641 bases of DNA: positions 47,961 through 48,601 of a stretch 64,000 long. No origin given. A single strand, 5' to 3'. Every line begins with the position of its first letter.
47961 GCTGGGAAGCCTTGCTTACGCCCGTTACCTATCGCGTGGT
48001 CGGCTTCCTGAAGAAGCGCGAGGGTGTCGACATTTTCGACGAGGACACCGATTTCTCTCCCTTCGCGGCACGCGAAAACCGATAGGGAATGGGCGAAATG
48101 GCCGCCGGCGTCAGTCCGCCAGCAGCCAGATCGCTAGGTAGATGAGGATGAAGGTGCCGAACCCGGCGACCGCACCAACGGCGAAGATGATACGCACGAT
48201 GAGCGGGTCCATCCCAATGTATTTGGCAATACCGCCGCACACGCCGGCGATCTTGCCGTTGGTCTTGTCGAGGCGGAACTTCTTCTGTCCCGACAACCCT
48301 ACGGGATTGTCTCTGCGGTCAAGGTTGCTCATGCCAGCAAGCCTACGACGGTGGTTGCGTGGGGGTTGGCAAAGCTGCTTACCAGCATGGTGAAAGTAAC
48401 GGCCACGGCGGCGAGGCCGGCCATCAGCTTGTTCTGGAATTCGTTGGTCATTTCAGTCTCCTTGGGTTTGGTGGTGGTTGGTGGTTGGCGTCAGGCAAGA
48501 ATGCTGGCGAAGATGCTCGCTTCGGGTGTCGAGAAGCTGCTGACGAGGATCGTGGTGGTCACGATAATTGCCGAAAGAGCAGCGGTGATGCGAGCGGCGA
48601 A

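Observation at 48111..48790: Second, unlinked Psp-type operon: two tandem ~40-aa peptides and a stand-alone PspC domain under a psp-like sigma-54 promoter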

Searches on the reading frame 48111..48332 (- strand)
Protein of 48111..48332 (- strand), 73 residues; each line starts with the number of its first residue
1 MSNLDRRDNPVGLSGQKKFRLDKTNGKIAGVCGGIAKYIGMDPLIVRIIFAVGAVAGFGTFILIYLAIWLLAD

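Call 5: search_protein_families(library=pfam, proteins=[window:48111-48332:-], max_evalue=1)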
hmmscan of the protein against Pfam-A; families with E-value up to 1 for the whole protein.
window:48111-48332:- (73 aa): 2 families
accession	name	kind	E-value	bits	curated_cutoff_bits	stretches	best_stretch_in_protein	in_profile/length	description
PF04024.17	PspC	-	2.5e-19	69.3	25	1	17-72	1-55/58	PspC domain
PF06522.17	B12D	-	0.11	12.4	21.5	1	48-68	9-29/54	NADH-ubiquinone reductase complex 1 MLRQ subunit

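Call 33: search_protein_families(library=ncbifam, proteins=[window:48114-48332:-], max_evalue=1)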
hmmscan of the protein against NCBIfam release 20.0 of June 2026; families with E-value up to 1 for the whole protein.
window:48114-48332:- (73 aa): 2 families
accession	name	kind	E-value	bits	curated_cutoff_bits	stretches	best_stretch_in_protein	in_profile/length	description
TIGR02978.1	phageshock_pspC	equivalog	3.4e-15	56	104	1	17-73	2-59/121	envelope stress response membrane protein PspC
NF007973.0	PRK10697.1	equivalog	4.7e-07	29.7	136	1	16-66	8-58/119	envelope stress response membrane protein PspC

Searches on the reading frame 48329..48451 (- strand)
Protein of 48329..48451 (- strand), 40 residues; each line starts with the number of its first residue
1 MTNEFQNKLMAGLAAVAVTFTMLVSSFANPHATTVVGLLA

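Call 5: search_protein_families(library=pfam, proteins=[window:48329-48451:-], max_evalue=1)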
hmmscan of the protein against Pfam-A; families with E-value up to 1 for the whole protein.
window:48329-48451:- (40 aa): 1 family
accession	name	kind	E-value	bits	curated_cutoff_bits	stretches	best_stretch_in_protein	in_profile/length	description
PF21278.2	YlmH_1st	-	0.014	15.9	27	1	4-38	4-38/65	YlmH, N-terminal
